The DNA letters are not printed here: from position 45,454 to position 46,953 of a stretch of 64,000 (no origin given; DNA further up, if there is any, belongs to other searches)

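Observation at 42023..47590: Pel-type exopolysaccharide module (DUF2194/CE4-like, PelG, PelD-like, PelE-like) lacking PelF, in a Thermotogota-like genome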

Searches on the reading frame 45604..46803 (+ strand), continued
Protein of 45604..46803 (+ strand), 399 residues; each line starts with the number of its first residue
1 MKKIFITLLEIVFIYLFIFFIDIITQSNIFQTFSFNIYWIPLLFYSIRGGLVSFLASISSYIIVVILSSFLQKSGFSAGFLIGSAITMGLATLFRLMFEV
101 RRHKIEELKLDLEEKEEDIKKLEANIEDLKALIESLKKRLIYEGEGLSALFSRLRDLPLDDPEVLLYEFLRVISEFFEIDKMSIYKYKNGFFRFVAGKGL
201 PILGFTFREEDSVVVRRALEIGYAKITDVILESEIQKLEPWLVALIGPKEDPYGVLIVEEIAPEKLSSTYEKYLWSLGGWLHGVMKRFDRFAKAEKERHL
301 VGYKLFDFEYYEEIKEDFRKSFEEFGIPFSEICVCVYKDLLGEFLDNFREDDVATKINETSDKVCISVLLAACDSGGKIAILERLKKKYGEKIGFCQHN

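Call 40: find_encoding_contigs(protein=P0145, flank=8000, max_places=10)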
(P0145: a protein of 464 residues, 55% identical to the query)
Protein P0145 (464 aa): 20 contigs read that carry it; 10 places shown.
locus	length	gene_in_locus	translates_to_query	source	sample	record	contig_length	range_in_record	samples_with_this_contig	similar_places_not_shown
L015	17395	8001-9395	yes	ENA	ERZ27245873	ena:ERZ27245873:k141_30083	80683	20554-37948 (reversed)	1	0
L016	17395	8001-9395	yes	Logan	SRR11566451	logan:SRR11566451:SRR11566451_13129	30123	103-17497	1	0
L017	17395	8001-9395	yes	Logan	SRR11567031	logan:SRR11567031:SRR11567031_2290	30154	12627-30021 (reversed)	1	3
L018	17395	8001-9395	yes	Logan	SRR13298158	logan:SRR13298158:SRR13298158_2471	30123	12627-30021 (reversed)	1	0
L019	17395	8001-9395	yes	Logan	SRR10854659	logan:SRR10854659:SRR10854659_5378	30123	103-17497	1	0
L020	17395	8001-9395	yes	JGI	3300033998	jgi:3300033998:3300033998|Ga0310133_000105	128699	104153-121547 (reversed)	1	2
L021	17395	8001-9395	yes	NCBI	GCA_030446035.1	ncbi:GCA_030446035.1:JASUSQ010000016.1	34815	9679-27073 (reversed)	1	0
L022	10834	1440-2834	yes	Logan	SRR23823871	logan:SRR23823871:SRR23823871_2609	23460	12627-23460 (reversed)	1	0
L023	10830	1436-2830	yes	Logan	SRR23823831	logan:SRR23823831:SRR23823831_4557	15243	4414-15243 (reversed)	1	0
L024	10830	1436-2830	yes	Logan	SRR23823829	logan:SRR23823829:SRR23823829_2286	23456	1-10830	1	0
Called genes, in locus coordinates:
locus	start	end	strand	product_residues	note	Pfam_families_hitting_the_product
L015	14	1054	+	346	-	PF00356:LacI, PF00532:Peripla_BP_1, PF13407:Peripla_BP_4, PF13377:Peripla_BP_3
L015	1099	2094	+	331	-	PF00532:Peripla_BP_1, PF13407:Peripla_BP_4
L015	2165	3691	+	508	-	PF00005:ABC_tran, PF02463:SMC_N (faint), PF13304:AAA_21 (faint), PF00005:ABC_tran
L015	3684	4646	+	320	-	PF02653:BPD_transp_2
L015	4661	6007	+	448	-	PF01120:Alpha_L_fucos, PF16757:Fucosidase_C (weak)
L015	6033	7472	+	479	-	PF07881:Fucose_iso_N1, PF07882:Fucose_iso_N2, PF02952:Fucose_iso_C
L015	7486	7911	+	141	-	PF05025:RbsD_FucU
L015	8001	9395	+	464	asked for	PF11997:DUF3492, PF13439:Glyco_transf_4 (weak), PF20706:GT4-conflict, PF00534:Glycos_transf_1, PF13692:Glyco_trans_1_4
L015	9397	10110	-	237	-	PF04029:2-ph_phosp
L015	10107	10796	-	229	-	PF00834:Ribul_P_3_epim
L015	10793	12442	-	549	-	PF02310:B12-binding (weak), PF06368:Met_asp_mut_E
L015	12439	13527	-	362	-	PF01210:NAD_Gly3P_dh_N, PF02558:ApbA, PF03446:NAD_binding_2, PF03721:UDPG_MGDP_dh_N (faint), PF03807:F420_oxidored (weak), PF07991:KARI_N (faint), PF02317:Octopine_DH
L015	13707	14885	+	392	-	PF00149:Metallophos, PF12850:Metallophos_2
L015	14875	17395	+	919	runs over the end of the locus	-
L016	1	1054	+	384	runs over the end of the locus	?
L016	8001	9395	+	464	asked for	PF11997:DUF3492, PF13439:Glyco_transf_4 (weak), PF20706:GT4-conflict, PF00534:Glycos_transf_1, PF13692:Glyco_trans_1_4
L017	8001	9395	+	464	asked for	PF11997:DUF3492, PF13439:Glyco_transf_4 (weak), PF20706:GT4-conflict, PF00534:Glycos_transf_1, PF13692:Glyco_trans_1_4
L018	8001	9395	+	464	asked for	PF11997:DUF3492, PF13439:Glyco_transf_4 (weak), PF20706:GT4-conflict, PF00534:Glycos_transf_1, PF13692:Glyco_trans_1_4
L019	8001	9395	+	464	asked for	PF11997:DUF3492, PF13439:Glyco_transf_4 (weak), PF20706:GT4-conflict, PF00534:Glycos_transf_1, PF13692:Glyco_trans_1_4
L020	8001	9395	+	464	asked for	PF11997:DUF3492, PF13439:Glyco_transf_4 (weak), PF20706:GT4-conflict, PF00534:Glycos_transf_1, PF13692:Glyco_trans_1_4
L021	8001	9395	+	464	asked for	PF11997:DUF3492, PF13439:Glyco_transf_4 (weak), PF20706:GT4-conflict, PF00534:Glycos_transf_1, PF13692:Glyco_trans_1_4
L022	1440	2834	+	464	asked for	PF11997:DUF3492, PF13439:Glyco_transf_4 (weak), PF20706:GT4-conflict, PF00534:Glycos_transf_1, PF13692:Glyco_trans_1_4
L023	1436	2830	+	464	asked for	PF11997:DUF3492, PF13439:Glyco_transf_4 (weak), PF20706:GT4-conflict, PF00534:Glycos_transf_1, PF13692:Glyco_trans_1_4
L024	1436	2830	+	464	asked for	PF11997:DUF3492, PF13439:Glyco_transf_4 (weak), PF20706:GT4-conflict, PF00534:Glycos_transf_1, PF13692:Glyco_trans_1_4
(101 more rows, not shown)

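Call 41: predict_structure(alignment_id=A2)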
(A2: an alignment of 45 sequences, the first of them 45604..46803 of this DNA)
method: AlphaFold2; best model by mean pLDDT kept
length: 399 residues; sequences in the alignment: 45
mean_pLDDT: 92.5   pTM: 0.62
mean pLDDT of the five models: 92.5, 91.7, 91.6, 91.3, 90.9
residues with pLDDT >= 90: 327; 70-90: 61; 50-70: 10; < 50: 1
segments of 3 or more residues with pLDDT < 50: none
pLDDT, mean of each block of 10 residues (from residue 1): 91 96 84 84 94 96 93 89 94 96 97 98 97 82 74 92 95 94 97 95 95 96 94 85 97 97 90 95 95 92 93 95 88 96 94 95 96 93 96 81
secondary structure, 60 per line:
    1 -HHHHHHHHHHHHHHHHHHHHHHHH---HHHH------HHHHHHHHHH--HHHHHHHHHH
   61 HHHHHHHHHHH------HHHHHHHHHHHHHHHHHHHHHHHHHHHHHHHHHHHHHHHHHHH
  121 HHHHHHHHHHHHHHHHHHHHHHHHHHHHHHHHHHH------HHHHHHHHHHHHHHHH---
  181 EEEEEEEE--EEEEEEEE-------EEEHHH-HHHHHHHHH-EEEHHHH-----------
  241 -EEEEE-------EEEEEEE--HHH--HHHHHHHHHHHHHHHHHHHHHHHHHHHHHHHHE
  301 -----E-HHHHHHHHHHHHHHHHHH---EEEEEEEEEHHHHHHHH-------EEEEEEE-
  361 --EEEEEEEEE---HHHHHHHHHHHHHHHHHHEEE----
elements in order: H2-25 H29-32 H39-48 H51-71 H78-155 H162-177 E181-188 E191-198 E206-208 H213-221 E223-225 H226-229 E242-246 E254-260 H268-299 H308-325 E329-337 H338-345 E353-359 E363-371 H375-392 E393-395

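Call 46: fold_search(model_id=the predicted structure, library=pdb)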
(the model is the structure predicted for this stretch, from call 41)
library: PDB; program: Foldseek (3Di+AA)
matches with E <= 10: 1014; with E <= 0.001: 70
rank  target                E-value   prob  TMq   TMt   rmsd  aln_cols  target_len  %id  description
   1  4eu0                  2.0e-07  1.00  0.27  0.36  16.1       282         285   17  Crystal Structure of PelD 158-CT from Pseudomonas aeruginosa PAO1 (released 2012-07-25)
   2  4etz_A                2.5e-07  1.00  0.25  0.33  16.1       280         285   16  Crystal Structure of PelD 158-CT from Pseudomonas aeruginosa PAO1 (released 2012-07-25)
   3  4etz_B                5.1e-07  1.00  0.24  0.32  16.2       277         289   17  Crystal Structure of PelD 158-CT from Pseudomonas aeruginosa PAO1 (released 2012-07-25)
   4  4dmz_A                5.7e-07  1.00  0.24  0.33  16.4       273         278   16  PelD 156-455 from Pseudomonas aeruginosa PA14, apo form (released 2012-05-23)
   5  4dmz_B                9.5e-07  1.00  0.24  0.34  17.7       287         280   15  PelD 156-455 from Pseudomonas aeruginosa PA14, apo form (released 2012-05-23)
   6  4euv                  1.1e-06  1.00  0.25  0.34  16.2       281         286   16  Crystal Structure of PelD 158-CT from Pseudomonas aeruginosa PAO1, in complex with c-di-GMP, form 1 (released 2012-07-25)
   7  4dn0                  1.3e-06  1.00  0.27  0.37  16.4       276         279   17  PelD 156-455 from Pseudomonas aeruginosa PA14 in complex with c-di-GMP (released 2012-05-23)
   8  4etx                  1.5e-06  1.00  0.26  0.33  16.2       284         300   17  Crystal Structure of PelD 158-CT from Pseudomonas aeruginosa PAO1 (released 2012-07-25)
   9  4zmu_A                2.0e-06  1.00  0.25  0.29  13.8       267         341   11  Dcsbis, a diguanylate cyclase from Pseudomonas aeruginosa (released 2016-05-04)
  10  4zmu_B                9.8e-06  1.00  0.24  0.28  14.3       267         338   10  Dcsbis, a diguanylate cyclase from Pseudomonas aeruginosa (released 2016-05-04)
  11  3ci6_A                1.8e-05  1.00  0.31  0.73   3.5       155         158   17  Crystal structure of the GAF domain from Acinetobacter phosphoenolpyruvate-protein phosphotransferase (released 2008-05-13)
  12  6g20_A                6.9e-05  1.00  0.33  0.29  10.0       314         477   13  Crystal structure of a fluorescence optimized bathy phytochrome PAiRFP2 derived from wild-type Agp2 in its functional  (released 2018-11-28)
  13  6oap_A                7.3e-05  1.00  0.30  0.38   4.8       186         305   15  Crystal structure of a dual sensor histidine kinase in the green-light absorbing Pg state (released 2019-09-18)
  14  6ob8_A                1.1e-04  1.00  0.27  0.33   6.6       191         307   15  Crystal structure of a dual sensor histidine kinase in green light illuminated state (released 2019-09-18)
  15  3ci6_B                1.1e-04  1.00  0.30  0.66   3.8       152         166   16  Crystal structure of the GAF domain from Acinetobacter phosphoenolpyruvate-protein phosphotransferase (released 2008-05-13)
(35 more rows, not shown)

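Call 50: find_encoding_contigs(protein=P0148, flank=10000, max_places=1)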
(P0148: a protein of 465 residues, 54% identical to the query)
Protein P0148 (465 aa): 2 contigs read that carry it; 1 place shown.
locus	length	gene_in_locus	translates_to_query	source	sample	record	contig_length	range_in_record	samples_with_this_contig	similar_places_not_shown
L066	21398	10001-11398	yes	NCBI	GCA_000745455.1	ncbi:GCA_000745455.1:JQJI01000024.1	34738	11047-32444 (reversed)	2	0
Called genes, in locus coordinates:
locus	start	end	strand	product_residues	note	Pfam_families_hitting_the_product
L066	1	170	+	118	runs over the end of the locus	PF02635:DsrE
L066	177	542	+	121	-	-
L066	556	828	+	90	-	PF04077:DsrH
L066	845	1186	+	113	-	PF01597:GCV_H, PF00364:Biotin_lipoyl (weak)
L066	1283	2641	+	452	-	PF01134:GIDA (weak), PF01262:AlaDh_PNT_C (faint), PF03486:HI0933_like (faint), PF07992:Pyr_redox_2, PF12831:FAD_oxidored, PF13738:Pyr_redox_3, PF00070:Pyr_redox, PF02852:Pyr_redox_dim, +1 more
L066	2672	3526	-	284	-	-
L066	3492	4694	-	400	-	-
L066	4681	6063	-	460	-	PF16933:PelG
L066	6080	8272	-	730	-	PF09960:DUF2194, PF10096:DUF2334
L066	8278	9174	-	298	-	PF03537:Glyco_hydro_114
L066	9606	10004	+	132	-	-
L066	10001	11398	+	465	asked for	PF11997:DUF3492, PF13439:Glyco_transf_4 (faint), PF20706:GT4-conflict (weak), PF00534:Glycos_transf_1, PF13692:Glyco_trans_1_4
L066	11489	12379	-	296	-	-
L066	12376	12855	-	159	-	PF13490:zf-HC2 (weak)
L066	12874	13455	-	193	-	PF07638:Sigma70_ECF (weak), PF04542:Sigma70_r2, PF08281:Sigma70_r4_2, PF04545:Sigma70_r4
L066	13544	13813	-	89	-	PF01649:Ribosomal_S20p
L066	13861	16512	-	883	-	PF07676:PD40 (faint)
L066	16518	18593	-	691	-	PF01074:Glyco_hydro_38N, PF03065:Glyco_hydro_57, PF09094:AmyA-A_glucT_m, PF09095:AmyA-gluTrfs_C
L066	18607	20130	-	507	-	PF10150:RNase_E_G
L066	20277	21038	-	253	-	PF00813:FliP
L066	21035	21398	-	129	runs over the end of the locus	PF04347:FliO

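Call 51: find_encoding_contigs(protein=P0159, flank=10000, max_places=1)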
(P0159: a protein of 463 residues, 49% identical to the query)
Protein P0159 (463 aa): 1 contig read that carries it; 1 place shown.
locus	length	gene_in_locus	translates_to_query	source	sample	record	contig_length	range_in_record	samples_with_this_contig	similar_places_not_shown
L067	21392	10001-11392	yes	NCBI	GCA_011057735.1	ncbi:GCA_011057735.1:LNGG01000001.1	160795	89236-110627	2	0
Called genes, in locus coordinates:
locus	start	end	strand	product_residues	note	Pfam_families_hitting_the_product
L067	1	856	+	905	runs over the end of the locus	-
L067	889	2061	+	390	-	-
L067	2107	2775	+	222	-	-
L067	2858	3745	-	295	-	PF10502:Peptidase_S26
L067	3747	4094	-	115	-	PF01245:Ribosomal_L19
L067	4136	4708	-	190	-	PF09936:Methyltrn_RNA_4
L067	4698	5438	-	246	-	PF01746:tRNA_m1G_MT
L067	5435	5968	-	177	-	PF01782:RimM, PF05239:PRC, PF24986:PRC_RimM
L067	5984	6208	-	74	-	PF13083:KH_KhpA-B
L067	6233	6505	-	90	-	PF00886:Ribosomal_S16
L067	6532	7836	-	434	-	PF02881:SRP54_N, PF06414:Zeta_toxin (weak), PF13401:AAA_22 (weak), PF20720:nSTAND3 (faint), PF00448:SRP54, PF16575:CLP1_P (faint), PF02978:SRP_SPB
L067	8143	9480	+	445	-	PF00083:Sugar_tr, PF07690:MFS_1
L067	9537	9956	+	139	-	PF00254:FKBP_C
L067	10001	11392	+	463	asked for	PF11997:DUF3492, PF13439:Glyco_transf_4 (weak), PF20706:GT4-conflict (weak), PF00534:Glycos_transf_1, PF13692:Glyco_trans_1_4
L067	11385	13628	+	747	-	PF09960:DUF2194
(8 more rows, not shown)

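Call 52: find_encoding_contigs(protein=P0181, flank=10000, max_places=1)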
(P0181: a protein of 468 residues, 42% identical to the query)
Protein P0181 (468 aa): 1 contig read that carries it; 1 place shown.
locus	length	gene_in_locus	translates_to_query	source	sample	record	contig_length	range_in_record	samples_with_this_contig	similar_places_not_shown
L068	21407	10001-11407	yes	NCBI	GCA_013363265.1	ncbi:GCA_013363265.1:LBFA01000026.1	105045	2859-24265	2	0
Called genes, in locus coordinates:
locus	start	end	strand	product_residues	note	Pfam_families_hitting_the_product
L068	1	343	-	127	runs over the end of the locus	PF02699:YajC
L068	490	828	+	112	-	-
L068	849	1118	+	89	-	-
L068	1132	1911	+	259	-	-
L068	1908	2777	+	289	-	PF03215:Rad17 (faint), PF03668:RapZ-like_N, PF22740:PapZ_C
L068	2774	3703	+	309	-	PF10298:WhiA_N (faint), PF14527:LAGLIDADG_WhiA, PF02650:HTH_WhiA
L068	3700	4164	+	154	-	PF22811:Zn_ribbon_NrdR, PF03477:ATP-cone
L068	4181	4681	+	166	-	PF03449:GreA_GreB_N, PF01272:GreA_GreB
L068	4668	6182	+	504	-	PF01336:tRNA_anti-codon, PF00152:tRNA-synt_2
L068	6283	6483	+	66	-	PF00830:Ribosomal_L28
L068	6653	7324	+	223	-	PF12945:PilZNR (weak), PF07238:PilZ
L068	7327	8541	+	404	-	-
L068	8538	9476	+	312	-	-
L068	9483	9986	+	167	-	-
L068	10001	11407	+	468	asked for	PF11997:DUF3492, PF13439:Glyco_transf_4 (weak), PF20706:GT4-conflict, PF00534:Glycos_transf_1, PF13692:Glyco_trans_1_4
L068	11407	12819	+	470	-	PF16933:PelG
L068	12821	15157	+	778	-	PF09960:DUF2194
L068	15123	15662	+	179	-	PF01812:5-FTHF_cyc-lig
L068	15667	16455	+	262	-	PF00795:CN_hydrolase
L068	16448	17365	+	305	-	PF03537:Glyco_hydro_114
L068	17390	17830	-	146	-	PF03266:NTPase_1, PF13173:AAA_14 (faint), PF13401:AAA_22 (weak)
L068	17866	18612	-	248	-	PF02673:BacA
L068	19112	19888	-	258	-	PF04018:VCA0040-like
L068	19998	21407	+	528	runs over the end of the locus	PF09822:ABC_transp_aux, PF14258:DUF4350 (weak), PF23355:IFT52_GIFT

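Call 53: find_encoding_contigs(protein=P0182, flank=10000, max_places=1)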
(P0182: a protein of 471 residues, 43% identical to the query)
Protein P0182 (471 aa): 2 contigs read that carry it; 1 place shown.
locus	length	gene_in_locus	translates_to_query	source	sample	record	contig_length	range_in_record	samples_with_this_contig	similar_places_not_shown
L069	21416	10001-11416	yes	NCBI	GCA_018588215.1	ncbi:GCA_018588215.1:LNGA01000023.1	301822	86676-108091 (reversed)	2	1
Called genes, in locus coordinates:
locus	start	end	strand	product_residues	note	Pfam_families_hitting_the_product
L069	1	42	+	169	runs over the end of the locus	PF19610:DUF6115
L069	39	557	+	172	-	PF01871:AMMECR1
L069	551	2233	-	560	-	PF01966:HD, PF13487:HD_5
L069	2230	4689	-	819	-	PF01624:MutS_I, PF05188:MutS_II, PF05192:MutS_III, PF05190:MutS_IV, PF00488:MutS_V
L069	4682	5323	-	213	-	PF00814:TsaD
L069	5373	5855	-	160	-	PF17248:DUF5317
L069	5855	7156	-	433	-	PF20972:MASE9, PF13487:HD_5, PF01966:HD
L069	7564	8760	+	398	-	-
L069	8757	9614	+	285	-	-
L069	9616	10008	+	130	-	-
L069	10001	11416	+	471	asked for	PF11997:DUF3492, PF13439:Glyco_transf_4 (weak), PF20706:GT4-conflict, PF00534:Glycos_transf_1, PF13692:Glyco_trans_1_4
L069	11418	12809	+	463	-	PF16933:PelG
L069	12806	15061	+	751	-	PF09960:DUF2194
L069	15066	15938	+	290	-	PF03537:Glyco_hydro_114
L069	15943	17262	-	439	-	PF03951:Gln-synt_N, PF00120:Gln-synt_C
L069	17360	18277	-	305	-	PF01479:S4, PF00849:PseudoU_synth_2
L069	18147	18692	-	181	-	PF01252:Peptidase_A8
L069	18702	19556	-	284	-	PF03705:CheR_N, PF08242:Methyltransf_12 (faint), PF01739:CheR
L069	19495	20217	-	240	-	-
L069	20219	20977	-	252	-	PF20772:TACO1_YebC_N, PF01709:Transcrip_reg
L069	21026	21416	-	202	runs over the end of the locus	PF00574:CLP_protease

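Call 61: find_encoding_contigs(protein=P0233, flank=9000, max_places=1)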
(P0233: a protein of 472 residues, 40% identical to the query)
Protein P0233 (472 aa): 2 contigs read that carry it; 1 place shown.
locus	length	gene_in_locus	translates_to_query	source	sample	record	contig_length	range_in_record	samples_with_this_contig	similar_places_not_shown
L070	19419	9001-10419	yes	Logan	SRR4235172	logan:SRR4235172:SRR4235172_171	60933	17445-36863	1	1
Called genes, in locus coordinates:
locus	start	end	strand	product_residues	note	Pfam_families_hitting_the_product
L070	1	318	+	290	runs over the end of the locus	PF00528:BPD_transp_1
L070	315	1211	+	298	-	PF00528:BPD_transp_1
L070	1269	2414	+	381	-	PF25919:BSH_CusB (faint), PF25917:BSH_RND (weak), PF25973:BSH_CzcB (weak), PF25984:BSH_YknX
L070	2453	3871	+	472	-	PF01547:SBP_bac_1, PF13416:SBP_bac_8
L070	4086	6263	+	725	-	PF01073:3Beta_HSD, PF01370:Epimerase, PF02719:Polysacc_synt_2, PF04321:RmlD_sub_bind, PF16363:GDP_Man_Dehyd, PF07993:NAD_binding_4 (weak), PF13493:DUF4118 (weak)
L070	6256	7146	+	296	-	-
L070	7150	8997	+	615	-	PF09960:DUF2194, PF10096:DUF2334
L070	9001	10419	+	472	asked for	PF11997:DUF3492, PF13439:Glyco_transf_4, PF00534:Glycos_transf_1, PF13692:Glyco_trans_1_4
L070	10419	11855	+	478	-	PF16933:PelG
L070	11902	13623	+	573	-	PF08757:CotH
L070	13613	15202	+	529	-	PF13290:CHB_HEX_C_1, PF13287:Fn3_assoc, PF08757:CotH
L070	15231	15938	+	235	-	PF09359:VTC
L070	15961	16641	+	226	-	PF16316:DUF4956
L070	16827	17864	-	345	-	-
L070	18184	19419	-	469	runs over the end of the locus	PF16116:DUF4832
